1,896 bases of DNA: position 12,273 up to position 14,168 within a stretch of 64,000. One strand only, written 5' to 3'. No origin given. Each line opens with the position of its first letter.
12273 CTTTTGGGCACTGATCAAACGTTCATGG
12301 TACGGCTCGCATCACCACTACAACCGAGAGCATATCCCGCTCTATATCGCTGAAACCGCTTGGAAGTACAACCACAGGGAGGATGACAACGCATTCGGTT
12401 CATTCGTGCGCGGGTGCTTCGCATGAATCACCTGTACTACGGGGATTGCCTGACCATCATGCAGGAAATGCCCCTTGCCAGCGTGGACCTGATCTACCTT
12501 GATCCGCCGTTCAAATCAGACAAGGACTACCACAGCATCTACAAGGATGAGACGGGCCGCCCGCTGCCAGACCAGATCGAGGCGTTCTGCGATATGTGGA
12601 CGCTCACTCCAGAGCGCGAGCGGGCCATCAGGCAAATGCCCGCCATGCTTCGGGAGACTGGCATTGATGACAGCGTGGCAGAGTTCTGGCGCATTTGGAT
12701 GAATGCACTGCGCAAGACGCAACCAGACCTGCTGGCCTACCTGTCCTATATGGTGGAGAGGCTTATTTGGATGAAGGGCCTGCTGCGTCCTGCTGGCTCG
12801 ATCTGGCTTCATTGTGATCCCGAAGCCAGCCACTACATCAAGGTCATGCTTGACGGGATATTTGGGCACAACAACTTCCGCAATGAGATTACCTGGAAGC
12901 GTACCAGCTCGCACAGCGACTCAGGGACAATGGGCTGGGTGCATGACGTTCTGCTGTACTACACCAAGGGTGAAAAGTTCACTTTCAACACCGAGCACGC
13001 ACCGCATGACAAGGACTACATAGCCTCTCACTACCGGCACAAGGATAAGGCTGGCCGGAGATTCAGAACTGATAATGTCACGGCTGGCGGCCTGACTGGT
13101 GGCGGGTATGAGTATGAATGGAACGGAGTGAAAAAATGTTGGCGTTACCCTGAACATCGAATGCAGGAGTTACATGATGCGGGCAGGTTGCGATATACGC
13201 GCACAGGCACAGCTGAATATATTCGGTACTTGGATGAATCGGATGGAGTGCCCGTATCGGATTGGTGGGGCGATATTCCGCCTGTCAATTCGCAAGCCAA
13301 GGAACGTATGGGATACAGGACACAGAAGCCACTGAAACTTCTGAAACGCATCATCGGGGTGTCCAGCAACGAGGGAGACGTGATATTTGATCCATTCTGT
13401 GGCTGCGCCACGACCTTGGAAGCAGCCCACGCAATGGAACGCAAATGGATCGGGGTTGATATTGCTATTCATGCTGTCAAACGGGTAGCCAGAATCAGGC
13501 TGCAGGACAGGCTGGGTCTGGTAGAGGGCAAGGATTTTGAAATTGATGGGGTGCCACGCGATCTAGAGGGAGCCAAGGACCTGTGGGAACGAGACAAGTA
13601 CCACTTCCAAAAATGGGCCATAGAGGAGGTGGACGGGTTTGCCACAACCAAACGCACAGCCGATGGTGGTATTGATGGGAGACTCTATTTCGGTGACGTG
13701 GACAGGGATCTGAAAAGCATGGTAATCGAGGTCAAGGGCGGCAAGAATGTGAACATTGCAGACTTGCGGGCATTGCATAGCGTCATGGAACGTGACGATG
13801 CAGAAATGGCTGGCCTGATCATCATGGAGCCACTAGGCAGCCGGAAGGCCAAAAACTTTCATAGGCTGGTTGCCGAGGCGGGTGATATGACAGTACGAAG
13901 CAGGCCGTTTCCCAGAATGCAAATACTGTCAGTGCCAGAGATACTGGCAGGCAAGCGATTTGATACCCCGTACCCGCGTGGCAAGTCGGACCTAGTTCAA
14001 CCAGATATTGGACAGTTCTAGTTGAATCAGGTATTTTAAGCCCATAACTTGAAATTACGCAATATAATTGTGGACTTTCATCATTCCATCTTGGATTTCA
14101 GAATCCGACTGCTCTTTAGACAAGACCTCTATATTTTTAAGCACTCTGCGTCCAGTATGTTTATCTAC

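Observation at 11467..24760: Two diverged IS1595-family elements each carry a translationally coupled beta-class DNA methyltransferase with a C-terminal PD-(D/E)xK-like domain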

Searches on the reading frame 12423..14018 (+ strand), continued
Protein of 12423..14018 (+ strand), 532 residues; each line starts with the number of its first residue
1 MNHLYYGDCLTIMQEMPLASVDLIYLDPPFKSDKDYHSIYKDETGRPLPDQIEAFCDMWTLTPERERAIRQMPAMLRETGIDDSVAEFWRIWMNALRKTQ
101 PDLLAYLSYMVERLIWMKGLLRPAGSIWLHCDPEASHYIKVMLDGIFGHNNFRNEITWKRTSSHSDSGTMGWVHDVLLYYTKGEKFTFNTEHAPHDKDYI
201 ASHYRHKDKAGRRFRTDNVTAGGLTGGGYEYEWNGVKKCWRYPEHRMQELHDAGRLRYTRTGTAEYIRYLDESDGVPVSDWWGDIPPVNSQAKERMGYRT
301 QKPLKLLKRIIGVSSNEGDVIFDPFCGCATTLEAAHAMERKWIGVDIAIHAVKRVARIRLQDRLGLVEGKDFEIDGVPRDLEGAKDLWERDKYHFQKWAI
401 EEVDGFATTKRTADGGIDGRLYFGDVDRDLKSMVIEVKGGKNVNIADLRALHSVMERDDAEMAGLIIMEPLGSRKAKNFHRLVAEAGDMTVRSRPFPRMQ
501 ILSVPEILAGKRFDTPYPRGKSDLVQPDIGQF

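Call 59: search_dna_similar(query=window:12423-14018:+, collection=plasmids, mode=protein, max_rows=25, max_evalue=1e-20)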
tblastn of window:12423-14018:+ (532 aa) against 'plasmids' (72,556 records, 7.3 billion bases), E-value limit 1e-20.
Records with a match: 82; places in all: 83; records where one place covers at least 80% of the query: 9.
Best place of each record, by identity: <60% 82.
By first word of the organism name: Acinetobacter 32; Salmonella 9; Escherichia 7; Ligilactobacillus 3; Mesorhizobium 2; Rhizobium 2; Nitrosomonas 2; Candidatus 1; Microbacterium 1; Bradyrhizobium 1; and 22 more.
By predicted mobility (MOB-suite, as given by PLSDB): mobilizable 52; non-mobilizable 18; conjugative 12.
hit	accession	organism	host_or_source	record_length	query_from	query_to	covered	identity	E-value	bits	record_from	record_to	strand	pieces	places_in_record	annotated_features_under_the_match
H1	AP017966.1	Candidatus Megaera polyxenophila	-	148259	1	520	98%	42.3%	3e-120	396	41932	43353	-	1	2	adenine specific DNA methylase Mod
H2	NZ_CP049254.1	Microbacterium amylolyticum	cell culture,soil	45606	2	516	97%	38.0%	2e-103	348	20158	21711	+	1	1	DNA methyltransferase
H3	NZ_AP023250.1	Mesorhizobium sp. 131-2-5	Lotus japonicus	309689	2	516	97%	37.2%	5e-104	350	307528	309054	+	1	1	site-specific DNA-methyltransferase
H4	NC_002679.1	Mesorhizobium japonicum MAFF 303099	-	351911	2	516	97%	37.2%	5e-104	350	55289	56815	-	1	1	site-specific DNA-methyltransferase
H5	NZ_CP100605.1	Bradyrhizobium sp. Ash2021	-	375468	2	510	96%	37.0%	9e-89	305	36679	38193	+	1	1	DNA methyltransferase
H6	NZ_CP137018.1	Sinorhizobium fredii GR64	Phaseolus vulgaris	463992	14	512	91%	38.7%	1e-84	340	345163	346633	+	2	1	site-specific DNA-methyltransferase | DNA methyltransferase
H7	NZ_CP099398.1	Rhizobium sp. Pop5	Phaseolus vulgaris,Cell culture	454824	1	513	96%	35.2%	2e-86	298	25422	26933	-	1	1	DNA methyltransferase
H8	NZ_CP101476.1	Cellulosimicrobium cellulans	water,poultry farm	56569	2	516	97%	34.7%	9e-92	314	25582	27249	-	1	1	DNA methyltransferase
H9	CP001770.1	Spirosoma linguale DSM 74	-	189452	1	365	69%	36.8%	1e-66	241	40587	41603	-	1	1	DNA methylase N-4/N-6 domain protein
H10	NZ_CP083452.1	Comamonas odontotermitis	cell culture,cucumber rhizosphere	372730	1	447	84%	29.1%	2e-32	140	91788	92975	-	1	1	site-specific DNA-methyltransferase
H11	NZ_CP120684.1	Tunicatimonas pelagia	animal_env,cell culture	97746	1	357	67%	33.5%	6e-56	210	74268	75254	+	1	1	site-specific DNA-methyltransferase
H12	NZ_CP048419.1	Sphingomonas insulae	Cell,soil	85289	21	363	64%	34.8%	9e-53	200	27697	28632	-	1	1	site-specific DNA-methyltransferase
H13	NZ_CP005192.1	Sphingobium sp. MI1205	-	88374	1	363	68%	32.7%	6e-49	189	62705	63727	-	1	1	site-specific DNA-methyltransferase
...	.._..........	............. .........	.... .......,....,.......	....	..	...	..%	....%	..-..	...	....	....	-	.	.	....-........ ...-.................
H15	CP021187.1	Rhizorhabdus wittichii DC-6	activated sludge of a wastewater ...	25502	19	363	65%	30.6%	2e-33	143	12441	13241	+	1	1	site-specific DNA-methyltransferase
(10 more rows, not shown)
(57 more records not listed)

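Call 60: get_annotated_region(hit=H1, flank=4000)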
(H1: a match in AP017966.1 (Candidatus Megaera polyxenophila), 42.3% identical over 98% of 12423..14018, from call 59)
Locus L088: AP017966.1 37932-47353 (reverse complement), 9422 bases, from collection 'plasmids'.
description: Candidatus Megaera polyxenophila plasmid pPCS148 DNA, complete sequence, strain: PCS
organism: Candidatus Megaera polyxenophila (NCBI taxid 988779)
taxonomy: Bacteria; Pseudomonadota; Alphaproteobacteria; Rickettsiales; Rickettsiaceae; Candidatus Megaera; Candidatus Megaera polyxenophila
host: -; source: -; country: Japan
typing (MOB-suite, as given by PLSDB): non-mobilizable
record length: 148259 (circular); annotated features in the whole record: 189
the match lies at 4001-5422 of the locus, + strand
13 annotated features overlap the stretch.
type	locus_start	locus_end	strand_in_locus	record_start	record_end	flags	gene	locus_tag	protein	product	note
CDS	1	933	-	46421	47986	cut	-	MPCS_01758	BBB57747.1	hypothetical protein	-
CDS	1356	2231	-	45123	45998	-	-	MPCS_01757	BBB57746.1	nucleotidyltransferase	-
CDS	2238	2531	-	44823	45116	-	yafQ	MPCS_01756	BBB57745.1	mRNA interferase toxin of toxin-antitoxin pair YafQ/DinJ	-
CDS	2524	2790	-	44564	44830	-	-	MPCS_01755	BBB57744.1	hypothetical protein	-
CDS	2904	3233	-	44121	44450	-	-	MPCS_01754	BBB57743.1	hypothetical protein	-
CDS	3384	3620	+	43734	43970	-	-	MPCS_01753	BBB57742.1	hypothetical protein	-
CDS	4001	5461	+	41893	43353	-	-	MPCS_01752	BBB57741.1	adenine specific DNA methylase Mod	-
CDS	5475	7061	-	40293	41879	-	-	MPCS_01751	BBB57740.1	chromosome replication initiator DnaA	-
CDS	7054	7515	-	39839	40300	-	-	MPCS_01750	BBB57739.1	hypothetical protein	-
CDS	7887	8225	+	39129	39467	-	-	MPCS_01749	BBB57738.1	hypothetical protein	-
CDS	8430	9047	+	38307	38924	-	-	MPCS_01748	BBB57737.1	hypothetical protein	-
CDS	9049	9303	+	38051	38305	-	-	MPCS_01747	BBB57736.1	hypothetical protein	-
CDS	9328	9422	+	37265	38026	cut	-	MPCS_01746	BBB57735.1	phage-type endonuclease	-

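Call 61: get_annotated_region(hit=H4, flank=4000)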
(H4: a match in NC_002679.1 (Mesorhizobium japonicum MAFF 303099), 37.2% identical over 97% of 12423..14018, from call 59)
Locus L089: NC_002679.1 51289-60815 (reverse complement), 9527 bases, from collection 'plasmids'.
description: Mesorhizobium japonicum MAFF 303099 plasmid pMLa, complete sequence
organism: Mesorhizobium japonicum MAFF 303099 (NCBI taxid 266835)
taxonomy: Bacteria; Pseudomonadota; Alphaproteobacteria; Hyphomicrobiales; Phyllobacteriaceae; Mesorhizobium; Mesorhizobium japonicum; Mesorhizobium japonicum MAFF 303099
host: -; source: -; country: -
typing (MOB-suite, as given by PLSDB): conjugative; relaxase MOBP,MOBP; mating-pair formation MPF_T
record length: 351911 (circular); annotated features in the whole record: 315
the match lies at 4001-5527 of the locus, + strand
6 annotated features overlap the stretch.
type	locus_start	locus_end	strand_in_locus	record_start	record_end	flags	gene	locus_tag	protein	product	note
CDS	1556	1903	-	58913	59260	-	-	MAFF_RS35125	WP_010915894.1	hypothetical protein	-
CDS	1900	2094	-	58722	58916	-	-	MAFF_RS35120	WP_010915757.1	hypothetical protein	-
CDS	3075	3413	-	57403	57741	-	-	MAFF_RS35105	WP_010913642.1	hypothetical protein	-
CDS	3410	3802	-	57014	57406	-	-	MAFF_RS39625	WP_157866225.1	hypothetical protein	-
CDS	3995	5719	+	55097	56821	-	-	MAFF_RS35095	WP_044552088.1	site-specific DNA-methyltransferase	GO:0006306 - DNA methylation [Evidence IEA]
CDS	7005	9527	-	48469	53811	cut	-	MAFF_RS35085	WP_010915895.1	type I polyketide synthase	-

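Call 69: find_related_loci(query=A1, collection=viral_contigs, flank=4000)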
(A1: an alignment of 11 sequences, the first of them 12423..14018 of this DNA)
Query A1 (532 aa) in viral_contigs; peptide patterns used: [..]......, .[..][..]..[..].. (x = any residue, [..] = any of these).
360 stretches matched a pattern; 322 encode a relative of the query (tblastn E <= 1e-3); the best 80 are kept; 80 distinct loci.
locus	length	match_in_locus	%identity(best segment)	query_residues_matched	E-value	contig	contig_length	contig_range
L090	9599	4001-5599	60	1-527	0e+0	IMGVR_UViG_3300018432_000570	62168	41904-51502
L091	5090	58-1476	54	1-516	0e+0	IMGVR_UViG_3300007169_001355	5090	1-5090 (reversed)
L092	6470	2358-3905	53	1-512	4e-172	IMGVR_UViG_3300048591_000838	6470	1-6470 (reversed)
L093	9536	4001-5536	50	1-512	1e-169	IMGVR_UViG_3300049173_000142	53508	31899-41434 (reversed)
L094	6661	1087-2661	50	1-520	5e-164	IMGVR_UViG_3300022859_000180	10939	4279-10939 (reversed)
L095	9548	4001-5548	49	2-516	9e-162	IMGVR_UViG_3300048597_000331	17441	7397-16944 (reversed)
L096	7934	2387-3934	49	2-516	1e-160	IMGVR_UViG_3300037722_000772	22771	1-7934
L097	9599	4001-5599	47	1-516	2e-157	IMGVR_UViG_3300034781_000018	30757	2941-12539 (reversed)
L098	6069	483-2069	47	2-516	6e-158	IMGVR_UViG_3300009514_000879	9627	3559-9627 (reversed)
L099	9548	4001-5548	47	2-516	9e-157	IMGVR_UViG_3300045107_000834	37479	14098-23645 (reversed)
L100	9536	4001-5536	48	2-516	2e-155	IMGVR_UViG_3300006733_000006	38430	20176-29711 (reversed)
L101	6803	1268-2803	48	2-516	1e-155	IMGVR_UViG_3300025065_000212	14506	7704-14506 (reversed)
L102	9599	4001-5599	47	1-516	2e-154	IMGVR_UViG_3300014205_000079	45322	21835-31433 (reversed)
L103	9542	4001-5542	47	2-516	7e-151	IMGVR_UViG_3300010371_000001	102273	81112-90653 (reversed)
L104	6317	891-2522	46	2-520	1e-150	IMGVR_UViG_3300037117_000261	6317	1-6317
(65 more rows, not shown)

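Call 74: search_protein_families(library=phrogs, alignment_id=A3, max_evalue=0.00001)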
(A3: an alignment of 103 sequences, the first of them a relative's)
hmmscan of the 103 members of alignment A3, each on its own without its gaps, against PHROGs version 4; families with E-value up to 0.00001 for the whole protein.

A. member 1, L090:396-2324:+ (643 aa): 0 families

B. families by the number of members that match (of 103 scanned): 99 families (the first 25 are shown)
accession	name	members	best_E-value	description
phrog_4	-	4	4.8e-29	transcriptional repressor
phrog_2328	-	3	5.9e-14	transcriptional repressor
phrog_8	-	3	2.1e-13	transcriptional regulator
phrog_67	-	2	7.3e-70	DNA methyltransferase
phrog_2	-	2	2.2e-63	terminase large subunit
phrog_979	-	2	1.2e-26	terminase large subunit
phrog_498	-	2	2.1e-21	DNA methyltransferase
phrog_1033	-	2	2.5e-16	ParB-like partition protein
phrog_3008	-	2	3.8e-15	DNA methyltransferase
phrog_6025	-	2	4.6e-12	DNA methyltransferase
phrog_2439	-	2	3.5e-10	transcriptional regulator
phrog_3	-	2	6.1e-10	transcriptional repressor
phrog_5823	-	2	7.3e-09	transcriptional regulator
phrog_38319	-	1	9e-142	-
phrog_371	-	1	6.7e-102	major head protein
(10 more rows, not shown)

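Call 96: predict_structure(alignment_id=A5)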
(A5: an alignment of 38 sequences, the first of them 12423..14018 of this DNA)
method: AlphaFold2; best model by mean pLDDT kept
length: 532 residues; sequences in the alignment: 38
mean_pLDDT: 82.5   pTM: 0.78
mean pLDDT of the five models: 82.5, 82.3, 80.9, 79.9, 78.0
residues with pLDDT >= 90: 210; 70-90: 229; 50-70: 57; < 50: 36
segments of 3 or more residues with pLDDT < 50: 32-34, 49-57, 164-171, 519-532
pLDDT, mean of each block of 10 residues (from residue 1): 88 93 88 51 51 51 84 92 92 87 85 94 94 73 88 86 49 79 90 89 92 93 80 92 95 93 93 88 82 64 90 95 88 95 86 79 89 89 88 83 75 71 69 84 83 83 91 88 89 88 92 73 37 33
secondary structure, 60 per line:
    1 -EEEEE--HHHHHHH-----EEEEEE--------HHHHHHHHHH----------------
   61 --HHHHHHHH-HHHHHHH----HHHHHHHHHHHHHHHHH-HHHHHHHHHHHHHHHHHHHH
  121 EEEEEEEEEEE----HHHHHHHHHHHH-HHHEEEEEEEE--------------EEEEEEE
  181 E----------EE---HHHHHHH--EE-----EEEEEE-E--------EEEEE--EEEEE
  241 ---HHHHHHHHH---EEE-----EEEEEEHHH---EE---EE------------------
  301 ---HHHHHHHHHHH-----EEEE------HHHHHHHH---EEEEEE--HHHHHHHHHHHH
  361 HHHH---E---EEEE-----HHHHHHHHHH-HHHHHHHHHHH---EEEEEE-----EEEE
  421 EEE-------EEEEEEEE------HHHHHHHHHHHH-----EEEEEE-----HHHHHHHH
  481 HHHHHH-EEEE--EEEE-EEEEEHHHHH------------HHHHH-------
elements in order: E2-6 H9-15 E21-26 H35-44 H63-70 H72-78 H83-99 H101-120 E121-131 H136-147 E152-159 E174-181 H197-203 E213-218 E229-233 E236-240 H244-252 E256-258 E264-269 H304-314 E320-323 H330-337 E341-346 H349-364 E372-375 H381-390 H392-402 E406-411 E417-423 E431-438 H445-456 E462-467 H473-486 E488-491 E494-497 E499-503 H504-508 H521-525

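Call 99: fold_search(model_id=the predicted structure, library=pdb)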
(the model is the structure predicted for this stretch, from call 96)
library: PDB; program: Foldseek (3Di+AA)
matches with E <= 10: 924; with E <= 0.001: 79
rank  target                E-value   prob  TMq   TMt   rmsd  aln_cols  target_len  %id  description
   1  4zcf_B                3.8e-19  1.00  0.40  0.35  15.9       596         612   15  Structural basis of asymmetric DNA methylation and ATP-triggered long-range diffusion by EcoP15I (released 2015-07-29)
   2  4zcf_A                4.8e-19  1.00  0.44  0.39  16.6       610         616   14  Structural basis of asymmetric DNA methylation and ATP-triggered long-range diffusion by EcoP15I (released 2015-07-29)
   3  6k0w_A                6.5e-17  1.00  0.38  0.38  18.7       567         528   18  DNA methyltransferase in complex with sinefungin (released 2019-12-11)
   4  6k0w_B                5.2e-15  1.00  0.37  0.39  18.8       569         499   17  DNA methyltransferase in complex with sinefungin (released 2019-12-11)
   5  8urk_A                6.9e-15  1.00  0.37  0.75   6.0       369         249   18  Crystal structure of DNA N6-Adenine Methyltransferase M.BceJIV from Burkholderia cenocepacia in complex with duplex DN (released 2024-09-11)
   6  6pbd_B                1.3e-14  1.00  0.35  0.56  16.1       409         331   18  DNA N6-Adenine Methyltransferase CcrM In Complex with Double-Stranded DNA Oligonucleotide Containing Its Recognition S (released 2019-10-23)
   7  8urk_D                1.6e-14  1.00  0.37  0.75   5.7       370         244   19  Crystal structure of DNA N6-Adenine Methyltransferase M.BceJIV from Burkholderia cenocepacia in complex with duplex DN (released 2024-09-11)
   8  9c3s_A                2.8e-14  1.00  0.37  0.76   5.9       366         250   18  Crystal structure of DNA N6-Adenine Methyltransferase M.BceJIV from Burkholderia cenocepacia in complex with duplex DN (released 2024-09-11)
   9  9c3u_A                3.1e-14  1.00  0.37  0.76   6.2       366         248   19  Crystal structure of DNA N6-Adenine Methyltransferase M.BceJIV from Burkholderia cenocepacia in complex with duplex DN (released 2024-09-11)
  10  1nw8                  5.3e-14  1.00  0.36  0.68   6.9       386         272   16  Structure of L72P mutant beta class N6-adenine DNA methyltransferase RsrI (released 2003-07-29)
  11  6pbd_A                5.3e-14  1.00  0.34  0.50  16.8       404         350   19  DNA N6-Adenine Methyltransferase CcrM In Complex with Double-Stranded DNA Oligonucleotide Containing Its Recognition S (released 2019-10-23)
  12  1nw6                  1.8e-13  1.00  0.36  0.68   7.1       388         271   16  Structure of the beta class N6-adenine DNA methyltransferase RsrI bound to sinefungin (released 2003-07-29)
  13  1eg2                  2.2e-13  1.00  0.36  0.68   7.3       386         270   16  CRYSTAL STRUCTURE OF RHODOBACTER SPHEROIDES (N6 ADENOSINE) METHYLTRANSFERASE (M.RSRI) (released 2000-10-18)
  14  9c3u_C                2.3e-13  1.00  0.34  0.71   8.1       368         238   18  Crystal structure of DNA N6-Adenine Methyltransferase M.BceJIV from Burkholderia cenocepacia in complex with duplex DN (released 2024-09-11)
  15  6k0w_C                3.5e-13  1.00  0.33  0.40  19.4       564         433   17  DNA methyltransferase in complex with sinefungin (released 2019-12-11)
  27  6k0w_D                4.3e-12  1.00  0.34  0.41  15.6       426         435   20  DNA methyltransferase in complex with sinefungin (released 2019-12-11)
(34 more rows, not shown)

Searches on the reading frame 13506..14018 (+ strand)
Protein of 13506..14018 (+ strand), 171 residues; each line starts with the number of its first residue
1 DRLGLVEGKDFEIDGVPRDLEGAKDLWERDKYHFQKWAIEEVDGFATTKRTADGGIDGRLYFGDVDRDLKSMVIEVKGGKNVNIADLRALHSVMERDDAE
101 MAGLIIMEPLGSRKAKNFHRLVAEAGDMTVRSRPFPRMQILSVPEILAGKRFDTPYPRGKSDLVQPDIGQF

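Call 48: predict_structure(alignment_id=A2)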
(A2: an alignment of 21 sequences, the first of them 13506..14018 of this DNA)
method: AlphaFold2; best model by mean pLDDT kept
length: 171 residues; sequences in the alignment: 21
mean_pLDDT: 84.8   pTM: 0.78
mean pLDDT of the five models: 84.8, 83.8, 82.1, 80.8, 80.1
residues with pLDDT >= 90: 94; 70-90: 51; 50-70: 22; < 50: 4
segments of 3 or more residues with pLDDT < 50: 164-166
pLDDT, mean of each block of 10 residues (from residue 1): 62 72 90 90 81 79 85 90 92 92 95 95 95 95 95 85 54 50
secondary structure, 60 per line:
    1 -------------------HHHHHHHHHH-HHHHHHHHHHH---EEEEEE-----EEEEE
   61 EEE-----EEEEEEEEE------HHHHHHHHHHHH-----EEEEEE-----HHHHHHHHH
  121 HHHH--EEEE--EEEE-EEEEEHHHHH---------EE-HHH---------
elements in order: H20-29 H31-41 E45-50 E56-63 E69-77 H84-95 E101-106 H112-124 E127-130 E133-136 E138-142 H143-147

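Call 77: search_protein_families(library=pfam, alignment_id=A2, max_evalue=0.01)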
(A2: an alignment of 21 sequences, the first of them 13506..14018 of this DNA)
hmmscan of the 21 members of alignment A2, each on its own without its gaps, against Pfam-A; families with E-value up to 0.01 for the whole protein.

A. member 1, window:13506-14018:+ (171 aa): 2 families
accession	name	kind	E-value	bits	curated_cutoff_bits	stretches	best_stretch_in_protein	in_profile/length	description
PF04471.18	Mrr_cat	-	5.2e-05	23.8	21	1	44-109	21-88/115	Restriction endonuclease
PF22722.2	NA-iREase1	-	0.0099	16.3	27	0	44-108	15-78/106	NACHT-associated inactive Restriction Endonuclease 1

B. families by the number of members that match (of 21 scanned): 2 families
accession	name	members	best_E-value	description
PF04471.18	Mrr_cat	19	1.2e-05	Restriction endonuclease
PF22722.2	NA-iREase1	12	1.1e-08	NACHT-associated inactive Restriction Endonuclease 1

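Call 98: search_protein_representatives(alignment_id=A2)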
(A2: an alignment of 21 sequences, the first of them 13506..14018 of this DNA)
Query: 21 sequences, 173 profile positions. Proteins with E-value up to 0.001 (for the whole library): 2339; up to 1e-10: 1124; up to 1e-30: 77. The best 150 are listed.
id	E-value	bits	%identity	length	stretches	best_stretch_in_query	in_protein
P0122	6.2e-76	270.4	-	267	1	1-168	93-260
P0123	4.9e-75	267.5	-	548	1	1-165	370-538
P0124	7.9e-74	263.5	-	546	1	1-169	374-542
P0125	4.6e-68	244.8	-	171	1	9-164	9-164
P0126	2.8e-66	239.0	-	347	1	1-170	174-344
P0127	9.8e-66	237.2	-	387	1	2-167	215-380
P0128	8.3e-64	230.9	-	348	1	1-170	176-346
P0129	8.9e-64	230.8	-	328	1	1-164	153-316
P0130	9.0e-64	230.8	-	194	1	1-167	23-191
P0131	1.8e-63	229.8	-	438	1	1-164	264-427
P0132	1.3e-62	227.0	-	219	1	9-146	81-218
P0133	3.7e-62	225.5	-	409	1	1-170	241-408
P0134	9.2e-62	224.3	-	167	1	9-170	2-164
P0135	3.3e-60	219.2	-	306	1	3-162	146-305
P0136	3.9e-60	218.9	-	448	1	1-166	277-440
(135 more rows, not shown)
